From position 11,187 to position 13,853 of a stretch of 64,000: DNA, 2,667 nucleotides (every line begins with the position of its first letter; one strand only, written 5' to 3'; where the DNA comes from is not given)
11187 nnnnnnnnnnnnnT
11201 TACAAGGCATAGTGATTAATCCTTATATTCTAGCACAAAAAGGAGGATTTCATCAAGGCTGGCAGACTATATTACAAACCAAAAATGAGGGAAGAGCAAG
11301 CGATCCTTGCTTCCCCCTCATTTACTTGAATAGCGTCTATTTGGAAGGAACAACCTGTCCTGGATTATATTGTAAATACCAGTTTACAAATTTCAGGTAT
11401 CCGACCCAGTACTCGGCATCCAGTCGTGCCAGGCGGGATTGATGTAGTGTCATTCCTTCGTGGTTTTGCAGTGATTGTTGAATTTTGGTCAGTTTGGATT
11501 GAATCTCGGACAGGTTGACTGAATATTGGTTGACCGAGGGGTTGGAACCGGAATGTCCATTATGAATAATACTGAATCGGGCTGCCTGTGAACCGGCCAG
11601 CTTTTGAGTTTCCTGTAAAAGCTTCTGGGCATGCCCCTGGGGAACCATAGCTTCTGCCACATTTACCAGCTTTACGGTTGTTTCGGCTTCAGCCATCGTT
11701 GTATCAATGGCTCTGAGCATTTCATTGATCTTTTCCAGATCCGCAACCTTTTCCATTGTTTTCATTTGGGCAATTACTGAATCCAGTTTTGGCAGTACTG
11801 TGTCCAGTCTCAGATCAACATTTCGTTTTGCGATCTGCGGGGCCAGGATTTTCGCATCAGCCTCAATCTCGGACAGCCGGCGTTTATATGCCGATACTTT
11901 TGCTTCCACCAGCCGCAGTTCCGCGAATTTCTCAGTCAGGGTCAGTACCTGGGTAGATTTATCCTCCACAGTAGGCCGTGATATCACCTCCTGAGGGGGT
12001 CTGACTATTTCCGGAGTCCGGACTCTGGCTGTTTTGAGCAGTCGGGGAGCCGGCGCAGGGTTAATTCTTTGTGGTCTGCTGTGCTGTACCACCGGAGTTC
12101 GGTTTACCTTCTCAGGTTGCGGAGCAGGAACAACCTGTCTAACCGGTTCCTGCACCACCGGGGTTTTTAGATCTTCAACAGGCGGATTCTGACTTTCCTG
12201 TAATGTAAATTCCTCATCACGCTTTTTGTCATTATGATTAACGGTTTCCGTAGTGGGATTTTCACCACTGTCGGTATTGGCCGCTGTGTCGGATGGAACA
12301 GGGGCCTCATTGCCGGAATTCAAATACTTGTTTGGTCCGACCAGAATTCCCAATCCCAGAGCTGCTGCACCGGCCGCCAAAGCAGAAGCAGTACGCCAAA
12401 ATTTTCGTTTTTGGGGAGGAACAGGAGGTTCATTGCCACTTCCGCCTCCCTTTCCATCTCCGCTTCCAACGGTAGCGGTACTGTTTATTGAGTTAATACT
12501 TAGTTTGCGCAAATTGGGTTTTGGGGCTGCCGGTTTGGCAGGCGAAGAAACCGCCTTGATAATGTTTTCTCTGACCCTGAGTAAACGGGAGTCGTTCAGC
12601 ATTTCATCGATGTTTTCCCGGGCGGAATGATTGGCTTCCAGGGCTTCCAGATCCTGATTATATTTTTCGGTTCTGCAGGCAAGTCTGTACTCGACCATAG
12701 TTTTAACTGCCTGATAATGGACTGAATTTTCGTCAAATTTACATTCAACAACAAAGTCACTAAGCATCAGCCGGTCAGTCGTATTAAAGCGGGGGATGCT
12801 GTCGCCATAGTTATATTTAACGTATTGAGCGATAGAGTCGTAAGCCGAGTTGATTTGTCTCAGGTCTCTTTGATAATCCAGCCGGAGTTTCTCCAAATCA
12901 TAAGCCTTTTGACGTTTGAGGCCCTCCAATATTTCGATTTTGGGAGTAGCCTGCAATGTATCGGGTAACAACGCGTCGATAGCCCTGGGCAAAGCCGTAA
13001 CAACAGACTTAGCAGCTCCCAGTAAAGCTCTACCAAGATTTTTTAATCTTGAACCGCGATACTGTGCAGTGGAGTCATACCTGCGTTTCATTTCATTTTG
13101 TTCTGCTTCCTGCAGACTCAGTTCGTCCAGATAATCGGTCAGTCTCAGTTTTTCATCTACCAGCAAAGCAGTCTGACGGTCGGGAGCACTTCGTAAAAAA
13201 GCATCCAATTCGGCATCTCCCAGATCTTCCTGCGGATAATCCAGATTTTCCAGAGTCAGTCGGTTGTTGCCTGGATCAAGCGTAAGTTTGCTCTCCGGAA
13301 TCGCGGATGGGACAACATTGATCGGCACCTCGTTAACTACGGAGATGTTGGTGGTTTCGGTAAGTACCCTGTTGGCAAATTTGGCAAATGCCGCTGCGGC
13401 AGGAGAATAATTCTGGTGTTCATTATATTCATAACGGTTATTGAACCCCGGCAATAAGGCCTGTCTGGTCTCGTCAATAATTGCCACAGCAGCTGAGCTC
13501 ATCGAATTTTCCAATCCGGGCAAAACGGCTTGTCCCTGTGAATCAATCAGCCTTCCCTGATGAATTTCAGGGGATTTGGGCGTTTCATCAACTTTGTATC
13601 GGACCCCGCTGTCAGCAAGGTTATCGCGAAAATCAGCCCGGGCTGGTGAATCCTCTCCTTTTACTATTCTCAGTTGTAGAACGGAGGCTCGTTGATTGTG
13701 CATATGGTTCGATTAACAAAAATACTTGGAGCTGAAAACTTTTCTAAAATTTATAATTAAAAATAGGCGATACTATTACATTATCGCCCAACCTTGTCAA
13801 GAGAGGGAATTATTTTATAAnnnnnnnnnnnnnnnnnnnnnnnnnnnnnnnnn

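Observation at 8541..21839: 13-kb block of orphan giant proteins with embedded enzyme domains (effector-like locus)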

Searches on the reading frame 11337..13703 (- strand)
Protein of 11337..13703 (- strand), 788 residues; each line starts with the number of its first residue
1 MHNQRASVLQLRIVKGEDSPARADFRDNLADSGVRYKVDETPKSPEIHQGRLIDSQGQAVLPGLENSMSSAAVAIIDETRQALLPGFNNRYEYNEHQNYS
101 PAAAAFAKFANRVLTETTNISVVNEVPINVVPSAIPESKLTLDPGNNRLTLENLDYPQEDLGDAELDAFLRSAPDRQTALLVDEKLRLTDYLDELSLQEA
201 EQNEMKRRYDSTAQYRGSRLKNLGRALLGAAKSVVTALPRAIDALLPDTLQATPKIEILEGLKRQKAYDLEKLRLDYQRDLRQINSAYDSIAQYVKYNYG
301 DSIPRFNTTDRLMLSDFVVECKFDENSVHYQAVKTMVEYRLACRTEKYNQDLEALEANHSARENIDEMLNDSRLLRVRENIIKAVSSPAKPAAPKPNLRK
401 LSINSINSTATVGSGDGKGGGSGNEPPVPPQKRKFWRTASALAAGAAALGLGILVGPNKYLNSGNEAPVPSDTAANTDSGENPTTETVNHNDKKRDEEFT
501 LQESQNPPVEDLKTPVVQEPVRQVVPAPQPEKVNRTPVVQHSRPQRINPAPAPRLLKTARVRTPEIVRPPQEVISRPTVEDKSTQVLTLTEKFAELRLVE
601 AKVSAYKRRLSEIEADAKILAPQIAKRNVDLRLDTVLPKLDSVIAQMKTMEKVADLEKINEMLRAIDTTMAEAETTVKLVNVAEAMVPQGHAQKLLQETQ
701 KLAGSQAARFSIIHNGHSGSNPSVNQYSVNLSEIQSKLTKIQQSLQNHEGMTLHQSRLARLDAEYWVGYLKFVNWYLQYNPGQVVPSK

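Call 6: search_protein_families(library=pfam, proteins=[window:11337-13703:-], max_evalue=1)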
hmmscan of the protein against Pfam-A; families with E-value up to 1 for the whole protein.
window:11337-13703:- (788 aa): 3 families
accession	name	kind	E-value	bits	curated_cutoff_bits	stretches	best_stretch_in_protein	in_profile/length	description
PF07544.18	Med9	-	0.062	13.8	26.9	1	710-752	7-49/80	RNA polymerase II transcription mediator complex subunit 9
PF04513.17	Baculo_PEP_C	-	0.11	13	38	1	582-678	11-109/140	Baculovirus polyhedron envelope protein, PEP, C terminus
PF21121.2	Nup49_C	-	0.13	13.3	28.5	0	724-750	17-43/87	Nucleoporin Nup49 C-terminal helical region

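Call 34: search_protein_families(library=ncbifam, proteins=[window:11337-13703:-], max_evalue=0.1)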
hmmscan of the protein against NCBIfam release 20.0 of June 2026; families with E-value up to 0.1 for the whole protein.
window:11337-13703:- (788 aa): 0 families

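Call 57: search_protein_families(library=phrogs, proteins=[window:11337-13703:-], max_evalue=0.01)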
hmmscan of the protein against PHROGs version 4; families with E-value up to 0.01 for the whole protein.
window:11337-13703:- (788 aa): 0 families

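Call 89: search_solved_structures(query=A11, max_evalue=1)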
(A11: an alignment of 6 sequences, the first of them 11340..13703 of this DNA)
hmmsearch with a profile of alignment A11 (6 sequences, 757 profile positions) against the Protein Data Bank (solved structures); distinct sequences matched with E-value up to 1: 3.
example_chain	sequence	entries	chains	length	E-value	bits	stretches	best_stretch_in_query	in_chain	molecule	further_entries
7umq_J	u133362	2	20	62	0.34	12.6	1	401-439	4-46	Major prion protein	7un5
6ywe_c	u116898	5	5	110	0.69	11.5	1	611-656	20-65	54S ribosomal protein L31, mitochondrial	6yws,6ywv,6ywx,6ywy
8wzx_A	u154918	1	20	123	0.83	11.3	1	401-444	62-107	Major prion protein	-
